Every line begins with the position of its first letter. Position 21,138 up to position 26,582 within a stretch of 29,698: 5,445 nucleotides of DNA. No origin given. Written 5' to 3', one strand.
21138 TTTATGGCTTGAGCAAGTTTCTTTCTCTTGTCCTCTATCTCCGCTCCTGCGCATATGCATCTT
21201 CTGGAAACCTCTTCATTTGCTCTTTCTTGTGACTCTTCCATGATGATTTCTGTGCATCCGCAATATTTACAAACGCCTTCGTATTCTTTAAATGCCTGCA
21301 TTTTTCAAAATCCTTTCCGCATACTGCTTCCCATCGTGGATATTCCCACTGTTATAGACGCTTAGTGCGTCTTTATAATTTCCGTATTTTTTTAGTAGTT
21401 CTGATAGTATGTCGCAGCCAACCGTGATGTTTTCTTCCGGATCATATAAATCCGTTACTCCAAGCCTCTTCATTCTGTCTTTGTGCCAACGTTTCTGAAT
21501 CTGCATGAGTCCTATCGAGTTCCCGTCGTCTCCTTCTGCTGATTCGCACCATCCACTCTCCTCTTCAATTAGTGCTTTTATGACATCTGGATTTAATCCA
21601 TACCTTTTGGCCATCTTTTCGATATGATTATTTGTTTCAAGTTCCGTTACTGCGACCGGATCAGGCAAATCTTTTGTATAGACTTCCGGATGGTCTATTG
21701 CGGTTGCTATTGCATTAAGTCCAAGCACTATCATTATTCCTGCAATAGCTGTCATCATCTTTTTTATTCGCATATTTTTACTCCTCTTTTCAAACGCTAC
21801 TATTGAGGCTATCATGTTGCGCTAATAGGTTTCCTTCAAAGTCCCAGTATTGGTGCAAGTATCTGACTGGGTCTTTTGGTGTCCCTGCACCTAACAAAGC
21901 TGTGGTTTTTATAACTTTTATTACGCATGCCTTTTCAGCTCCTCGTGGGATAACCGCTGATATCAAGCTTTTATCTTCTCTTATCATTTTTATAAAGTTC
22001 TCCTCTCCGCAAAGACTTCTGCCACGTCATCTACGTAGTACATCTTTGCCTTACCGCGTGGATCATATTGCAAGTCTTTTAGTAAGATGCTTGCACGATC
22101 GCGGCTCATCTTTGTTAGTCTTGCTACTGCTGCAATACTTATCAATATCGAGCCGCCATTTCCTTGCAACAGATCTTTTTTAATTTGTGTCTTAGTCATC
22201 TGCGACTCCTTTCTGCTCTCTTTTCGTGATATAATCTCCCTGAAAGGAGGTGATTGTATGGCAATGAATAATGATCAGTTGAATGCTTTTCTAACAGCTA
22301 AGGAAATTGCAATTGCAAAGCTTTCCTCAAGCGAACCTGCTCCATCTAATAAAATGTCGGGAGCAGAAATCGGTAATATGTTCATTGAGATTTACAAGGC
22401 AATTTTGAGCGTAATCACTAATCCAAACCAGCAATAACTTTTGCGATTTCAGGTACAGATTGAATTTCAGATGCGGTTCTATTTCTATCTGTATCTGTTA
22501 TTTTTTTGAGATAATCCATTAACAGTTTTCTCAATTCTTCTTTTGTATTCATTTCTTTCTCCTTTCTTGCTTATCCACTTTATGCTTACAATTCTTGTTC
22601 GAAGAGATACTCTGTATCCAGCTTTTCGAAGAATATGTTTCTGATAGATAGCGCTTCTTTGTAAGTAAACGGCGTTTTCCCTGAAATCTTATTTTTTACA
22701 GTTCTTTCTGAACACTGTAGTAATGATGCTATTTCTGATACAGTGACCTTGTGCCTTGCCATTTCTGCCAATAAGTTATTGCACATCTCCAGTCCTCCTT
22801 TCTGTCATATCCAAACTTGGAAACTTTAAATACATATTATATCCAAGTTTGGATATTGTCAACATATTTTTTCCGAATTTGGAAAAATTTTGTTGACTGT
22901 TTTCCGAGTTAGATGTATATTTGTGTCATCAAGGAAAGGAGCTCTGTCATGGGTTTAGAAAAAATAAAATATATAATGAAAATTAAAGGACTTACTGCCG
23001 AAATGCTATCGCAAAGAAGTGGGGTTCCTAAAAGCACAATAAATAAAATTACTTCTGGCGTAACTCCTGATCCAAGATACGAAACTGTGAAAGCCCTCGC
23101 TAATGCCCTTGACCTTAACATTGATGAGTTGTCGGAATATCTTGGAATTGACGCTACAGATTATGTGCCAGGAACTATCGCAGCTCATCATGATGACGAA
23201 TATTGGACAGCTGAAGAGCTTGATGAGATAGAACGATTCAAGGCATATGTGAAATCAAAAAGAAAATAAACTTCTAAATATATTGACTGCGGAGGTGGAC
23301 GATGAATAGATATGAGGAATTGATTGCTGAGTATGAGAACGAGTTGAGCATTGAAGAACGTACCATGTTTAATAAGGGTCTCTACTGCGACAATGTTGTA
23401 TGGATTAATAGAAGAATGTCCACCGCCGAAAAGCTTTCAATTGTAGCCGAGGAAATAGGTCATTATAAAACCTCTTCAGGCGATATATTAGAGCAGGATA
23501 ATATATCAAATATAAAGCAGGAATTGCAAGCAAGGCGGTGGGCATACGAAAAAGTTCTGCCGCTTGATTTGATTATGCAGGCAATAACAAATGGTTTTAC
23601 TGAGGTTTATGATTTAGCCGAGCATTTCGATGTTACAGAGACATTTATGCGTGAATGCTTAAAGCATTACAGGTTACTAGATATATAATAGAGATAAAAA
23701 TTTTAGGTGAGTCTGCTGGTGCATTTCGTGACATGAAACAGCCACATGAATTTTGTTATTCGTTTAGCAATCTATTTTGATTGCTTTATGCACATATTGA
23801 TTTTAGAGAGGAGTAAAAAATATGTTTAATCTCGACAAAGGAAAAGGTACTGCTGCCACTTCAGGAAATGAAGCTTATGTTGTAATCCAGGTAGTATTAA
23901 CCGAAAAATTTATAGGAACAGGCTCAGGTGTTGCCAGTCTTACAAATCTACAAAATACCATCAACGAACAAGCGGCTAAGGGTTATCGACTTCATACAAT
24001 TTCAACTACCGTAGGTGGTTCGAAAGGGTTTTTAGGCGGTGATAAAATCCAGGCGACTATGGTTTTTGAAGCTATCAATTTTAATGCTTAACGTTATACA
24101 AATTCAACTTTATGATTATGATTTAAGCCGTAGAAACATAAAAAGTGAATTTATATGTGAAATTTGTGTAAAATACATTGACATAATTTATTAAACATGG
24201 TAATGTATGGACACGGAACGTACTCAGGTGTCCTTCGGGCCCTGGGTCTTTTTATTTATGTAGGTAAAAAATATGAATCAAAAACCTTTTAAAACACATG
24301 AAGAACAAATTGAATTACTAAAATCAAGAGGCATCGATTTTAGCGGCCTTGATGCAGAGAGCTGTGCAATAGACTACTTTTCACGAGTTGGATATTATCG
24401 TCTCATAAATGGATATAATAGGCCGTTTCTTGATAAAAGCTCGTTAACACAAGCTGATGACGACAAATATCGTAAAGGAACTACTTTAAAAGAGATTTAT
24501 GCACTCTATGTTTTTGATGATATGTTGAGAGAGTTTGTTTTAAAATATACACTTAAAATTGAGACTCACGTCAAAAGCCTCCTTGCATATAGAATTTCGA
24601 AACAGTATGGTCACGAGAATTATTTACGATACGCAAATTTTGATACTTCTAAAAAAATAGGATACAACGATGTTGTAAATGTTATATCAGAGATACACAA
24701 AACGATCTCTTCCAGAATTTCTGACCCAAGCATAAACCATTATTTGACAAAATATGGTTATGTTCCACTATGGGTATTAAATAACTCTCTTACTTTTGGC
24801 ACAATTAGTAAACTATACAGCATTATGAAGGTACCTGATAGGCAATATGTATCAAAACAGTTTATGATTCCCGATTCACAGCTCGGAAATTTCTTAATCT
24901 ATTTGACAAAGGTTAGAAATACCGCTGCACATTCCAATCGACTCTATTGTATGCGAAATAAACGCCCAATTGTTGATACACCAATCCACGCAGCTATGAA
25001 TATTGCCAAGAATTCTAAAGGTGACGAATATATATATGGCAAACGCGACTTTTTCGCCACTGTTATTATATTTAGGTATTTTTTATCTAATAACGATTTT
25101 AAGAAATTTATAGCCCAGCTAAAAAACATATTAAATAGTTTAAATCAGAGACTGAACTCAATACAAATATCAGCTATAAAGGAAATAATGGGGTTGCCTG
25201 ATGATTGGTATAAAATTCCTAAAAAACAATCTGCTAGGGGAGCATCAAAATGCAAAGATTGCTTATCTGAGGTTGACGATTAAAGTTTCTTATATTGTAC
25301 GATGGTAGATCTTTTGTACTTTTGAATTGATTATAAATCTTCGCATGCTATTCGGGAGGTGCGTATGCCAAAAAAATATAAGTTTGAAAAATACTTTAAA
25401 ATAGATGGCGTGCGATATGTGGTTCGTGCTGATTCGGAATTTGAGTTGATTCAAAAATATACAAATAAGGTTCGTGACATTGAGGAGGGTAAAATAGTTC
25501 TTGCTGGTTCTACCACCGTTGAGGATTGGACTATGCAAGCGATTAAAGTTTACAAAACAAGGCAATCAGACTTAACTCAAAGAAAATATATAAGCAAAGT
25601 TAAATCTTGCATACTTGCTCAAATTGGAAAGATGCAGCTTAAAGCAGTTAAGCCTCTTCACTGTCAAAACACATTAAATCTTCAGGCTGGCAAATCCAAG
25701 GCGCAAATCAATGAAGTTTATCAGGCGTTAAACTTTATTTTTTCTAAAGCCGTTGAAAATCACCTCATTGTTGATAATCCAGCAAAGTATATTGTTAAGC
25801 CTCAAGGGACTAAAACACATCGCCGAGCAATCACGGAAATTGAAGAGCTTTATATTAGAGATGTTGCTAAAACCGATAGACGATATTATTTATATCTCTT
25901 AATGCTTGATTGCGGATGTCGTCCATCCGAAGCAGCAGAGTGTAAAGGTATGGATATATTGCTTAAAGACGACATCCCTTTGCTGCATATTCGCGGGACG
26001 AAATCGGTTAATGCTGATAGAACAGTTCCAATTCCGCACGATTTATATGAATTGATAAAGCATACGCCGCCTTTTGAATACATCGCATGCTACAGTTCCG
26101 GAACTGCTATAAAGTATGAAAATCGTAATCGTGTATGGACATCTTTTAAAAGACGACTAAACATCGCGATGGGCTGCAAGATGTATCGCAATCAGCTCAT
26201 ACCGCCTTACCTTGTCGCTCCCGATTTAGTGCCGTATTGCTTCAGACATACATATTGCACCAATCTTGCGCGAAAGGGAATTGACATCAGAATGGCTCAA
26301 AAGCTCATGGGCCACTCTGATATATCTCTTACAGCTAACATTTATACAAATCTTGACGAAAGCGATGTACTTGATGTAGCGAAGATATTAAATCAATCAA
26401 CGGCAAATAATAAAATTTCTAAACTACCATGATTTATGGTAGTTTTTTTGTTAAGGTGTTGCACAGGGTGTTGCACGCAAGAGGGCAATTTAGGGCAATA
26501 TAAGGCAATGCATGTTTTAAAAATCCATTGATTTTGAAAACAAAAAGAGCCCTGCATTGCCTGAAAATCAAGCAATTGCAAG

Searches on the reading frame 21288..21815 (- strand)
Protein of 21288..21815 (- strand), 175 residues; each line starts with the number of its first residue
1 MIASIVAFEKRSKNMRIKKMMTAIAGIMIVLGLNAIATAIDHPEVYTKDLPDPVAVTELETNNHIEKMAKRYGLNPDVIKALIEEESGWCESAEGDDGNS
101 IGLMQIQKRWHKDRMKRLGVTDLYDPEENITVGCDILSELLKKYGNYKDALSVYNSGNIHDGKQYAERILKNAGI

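Call 74: search_protein_families(library=phrogs, proteins=[window:21288-21815:-], max_evalue=0.001)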
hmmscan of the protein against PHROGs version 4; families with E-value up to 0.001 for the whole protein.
window:21288-21815:- (175 aa): 17 families
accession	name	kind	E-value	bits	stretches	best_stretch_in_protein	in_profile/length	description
phrog_19890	-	unknown function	1.8e-28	100.6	1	69-158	118-210/248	-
phrog_32437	-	unknown function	4.1e-25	89.9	1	61-159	72-171/205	-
phrog_19349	-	unknown function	2.5e-15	57.8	1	50-159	58-168/204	-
phrog_342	-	head and packaging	4.9e-15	55.6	1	60-166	14-118/1235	internal virion protein with endolysin domain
phrog_2013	-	tail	7.4e-15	55.7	1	62-158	469-563/657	lytic tail protein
phrog_13449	-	other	1.3e-12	48.8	1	60-158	6-99/269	transglycosylase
phrog_669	-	lysis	1.8e-12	46.5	1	65-157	926-1019/1946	endolysin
phrog_14342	-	tail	1.9e-11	45.2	1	63-158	143-234/272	lytic tail fiber protein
phrog_38211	-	other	1.4e-10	42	1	17-160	5-150/219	transglycosylase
phrog_24152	-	unknown function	1.5e-09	37.4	1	68-161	771-850/1022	-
phrog_12507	-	other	6.2e-08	33.8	1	62-158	11-105/260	transglycosylase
phrog_28504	-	tail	5.4e-06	26.4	1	62-158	234-327/597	lytic tail fiber protein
phrog_38584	-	unknown function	2.8e-05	25.4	1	64-169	22-132/169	-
phrog_21143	-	tail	3.4e-05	23.4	1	64-158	7-98/576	lytic tail fiber protein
phrog_600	-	unknown function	6.6e-05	23.7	1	82-173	57-165/178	unknown function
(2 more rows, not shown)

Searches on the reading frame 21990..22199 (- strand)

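Call 74: search_protein_families(library=phrogs, proteins=[window:21990-22199:-], max_evalue=0.001)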
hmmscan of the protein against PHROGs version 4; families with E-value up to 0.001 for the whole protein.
window:21990-22199:- (69 aa): 1 family
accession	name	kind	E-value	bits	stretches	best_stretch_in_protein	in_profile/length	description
phrog_141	-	head and packaging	0.00066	20.1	1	17-67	13-64/183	terminase small subunit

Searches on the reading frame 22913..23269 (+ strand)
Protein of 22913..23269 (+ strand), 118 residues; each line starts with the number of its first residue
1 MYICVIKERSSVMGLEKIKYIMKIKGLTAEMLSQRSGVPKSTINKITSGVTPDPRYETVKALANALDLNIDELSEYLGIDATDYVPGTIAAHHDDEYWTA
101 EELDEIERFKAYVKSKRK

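Call 74: search_protein_families(library=phrogs, proteins=[window:22913-23269:+], max_evalue=0.001)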
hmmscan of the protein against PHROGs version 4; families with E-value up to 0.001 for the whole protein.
window:22913-23269:+ (118 aa): 15 families
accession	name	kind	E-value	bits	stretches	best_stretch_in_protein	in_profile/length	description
phrog_8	-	transcription regulation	1.9e-10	41.7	1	16-73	79-135/346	transcriptional regulator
phrog_9425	-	transcription regulation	7.1e-09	36.3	1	30-66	24-60/72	transcriptional repressor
phrog_4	-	transcription regulation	7.6e-09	36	1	16-82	139-200/400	transcriptional repressor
phrog_2967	-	transcription regulation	4e-08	34.1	1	16-73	13-69/225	transcriptional regulator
phrog_4779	-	transcription regulation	5.2e-08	34.3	1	15-69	4-59/98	transcriptional regulator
phrog_5823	-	transcription regulation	3.5e-07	30.7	1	16-73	9-66/404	transcriptional regulator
phrog_32768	-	unknown function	1.2e-06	28.5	1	18-75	14-71/446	-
phrog_769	-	transcription regulation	3.1e-05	24.9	1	8-72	6-66/89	transcriptional repressor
phrog_1373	-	transcription regulation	3.4e-05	24.9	1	15-71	65-120/166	transcriptional regulator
phrog_6831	-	transcription regulation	8.3e-05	23.5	1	25-64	17-56/68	transcriptional regulator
phrog_6223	-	transcription regulation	9.3e-05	23.4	1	18-63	7-54/73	transcriptional repressor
phrog_7241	-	transcription regulation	9.9e-05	23.4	1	17-74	65-121/122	transcriptional regulator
phrog_4583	-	transcription regulation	0.00014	22.9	0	16-73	13-69/81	transcriptional repressor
phrog_2439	-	transcription regulation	0.00026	21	1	16-71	10-64/367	transcriptional regulator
phrog_21705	-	unknown function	0.00055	20.5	1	17-73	123-178/184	-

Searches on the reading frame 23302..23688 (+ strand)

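Call 74: search_protein_families(library=phrogs, proteins=[window:23302-23688:+], max_evalue=0.001)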
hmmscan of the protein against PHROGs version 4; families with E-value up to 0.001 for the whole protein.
window:23302-23688:+ (128 aa): 3 families
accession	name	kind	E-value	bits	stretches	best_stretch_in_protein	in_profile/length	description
phrog_87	-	other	4.3e-31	109.4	1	2-125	40-166/227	metallo-protease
phrog_19329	-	unknown function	3.1e-05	25.1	1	1-125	1-101/114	-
phrog_13670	-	unknown function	6e-05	24.2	1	24-85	29-91/95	-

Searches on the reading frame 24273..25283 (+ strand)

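Call 7: search_protein_families(library=pfam, proteins=[window:24273-25283:+], max_evalue=0.1)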
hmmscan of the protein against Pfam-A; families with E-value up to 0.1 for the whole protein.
window:24273-25283:+ (336 aa): 1 family
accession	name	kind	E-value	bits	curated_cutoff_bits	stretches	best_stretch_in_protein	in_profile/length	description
PF07751.16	Abi_2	-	9.5e-45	153.6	25.6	1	35-225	2-183/184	Abi-like protein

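Call 8: search_protein_families(library=phrogs, proteins=[window:24273-25283:+], max_evalue=0.1)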
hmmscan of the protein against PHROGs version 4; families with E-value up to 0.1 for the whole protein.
window:24273-25283:+ (336 aa): 5 families
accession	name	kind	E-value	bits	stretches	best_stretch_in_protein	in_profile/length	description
phrog_2158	-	moron, auxiliary metabolic gene and host takeover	6.4e-71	240.2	1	1-318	1-310/315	abortive infection resistance protein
phrog_18101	-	unknown function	6.2e-22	79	1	1-119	6-115/119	-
phrog_15617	-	unknown function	7.7e-14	53.1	1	150-315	13-162/165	-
phrog_21980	-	unknown function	0.038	14.6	0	177-216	59-96/241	-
phrog_6687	-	unknown function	0.062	14.3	0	122-157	4-39/67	-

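Call 71: search_protein_families(library=padloc, proteins=[window:24273-25283:+], max_evalue=0.01)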
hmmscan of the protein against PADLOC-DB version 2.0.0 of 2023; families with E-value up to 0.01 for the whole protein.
window:24273-25283:+ (336 aa): 1 family
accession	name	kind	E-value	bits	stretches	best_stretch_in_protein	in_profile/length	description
PDLC02344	AbiD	-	6.5e-62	207.7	1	1-316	2-275/277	AbiD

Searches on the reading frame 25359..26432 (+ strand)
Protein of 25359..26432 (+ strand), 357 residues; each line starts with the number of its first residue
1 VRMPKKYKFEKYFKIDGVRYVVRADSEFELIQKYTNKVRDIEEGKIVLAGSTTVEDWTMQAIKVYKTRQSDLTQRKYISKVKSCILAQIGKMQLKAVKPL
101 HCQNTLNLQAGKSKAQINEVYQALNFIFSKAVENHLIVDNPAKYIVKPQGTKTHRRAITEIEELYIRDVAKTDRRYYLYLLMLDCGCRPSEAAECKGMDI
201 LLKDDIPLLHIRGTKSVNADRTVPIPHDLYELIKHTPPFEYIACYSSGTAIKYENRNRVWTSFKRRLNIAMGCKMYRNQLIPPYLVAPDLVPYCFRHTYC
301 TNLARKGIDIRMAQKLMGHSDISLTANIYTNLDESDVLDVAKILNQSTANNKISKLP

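Call 7: search_protein_families(library=pfam, proteins=[window:25359-26432:+], max_evalue=0.1)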
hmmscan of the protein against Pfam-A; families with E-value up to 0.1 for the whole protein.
window:25359-26432:+ (357 aa): 4 families
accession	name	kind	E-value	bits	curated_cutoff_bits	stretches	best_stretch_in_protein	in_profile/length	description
PF00589.27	Phage_integrase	-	3.1e-18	66.6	27.1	1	174-334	23-170/172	Phage integrase family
PF14659.12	Phage_int_SAM_3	-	8.9e-06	26.3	22.6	1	62-107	10-55/58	Phage integrase, N-terminal SAM-like domain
PF22022.2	Phage_int_M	-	0.0052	17.4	27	1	62-143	9-91/96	Phage integrase central domain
PF23388.1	DUF7099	-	0.037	13.3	30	1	39-95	31-88/366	Domain of unknown function (DUF7099)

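Call 8: search_protein_families(library=phrogs, proteins=[window:25359-26432:+], max_evalue=0.1)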
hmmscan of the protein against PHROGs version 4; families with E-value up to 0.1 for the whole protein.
window:25359-26432:+ (357 aa): 7 families
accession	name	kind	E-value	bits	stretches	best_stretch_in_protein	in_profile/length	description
phrog_1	-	integration and excision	1.1e-47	164.7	1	6-346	123-449/611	integrase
phrog_216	-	integration and excision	1.1e-24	88.1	1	118-346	16-238/301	integrase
phrog_7685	-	integration and excision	1.1e-11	45.8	1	215-345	123-236/240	integrase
phrog_7244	-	integration and excision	1.2e-06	28.9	1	31-200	55-223/263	integrase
phrog_23271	-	unknown function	6.2e-05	23.9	1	291-329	10-48/67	-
phrog_23783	-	integration and excision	0.0076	17.2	1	50-146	58-153/162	integrase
phrog_7269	-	integration and excision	0.053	14.5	0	293-339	31-75/89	integrase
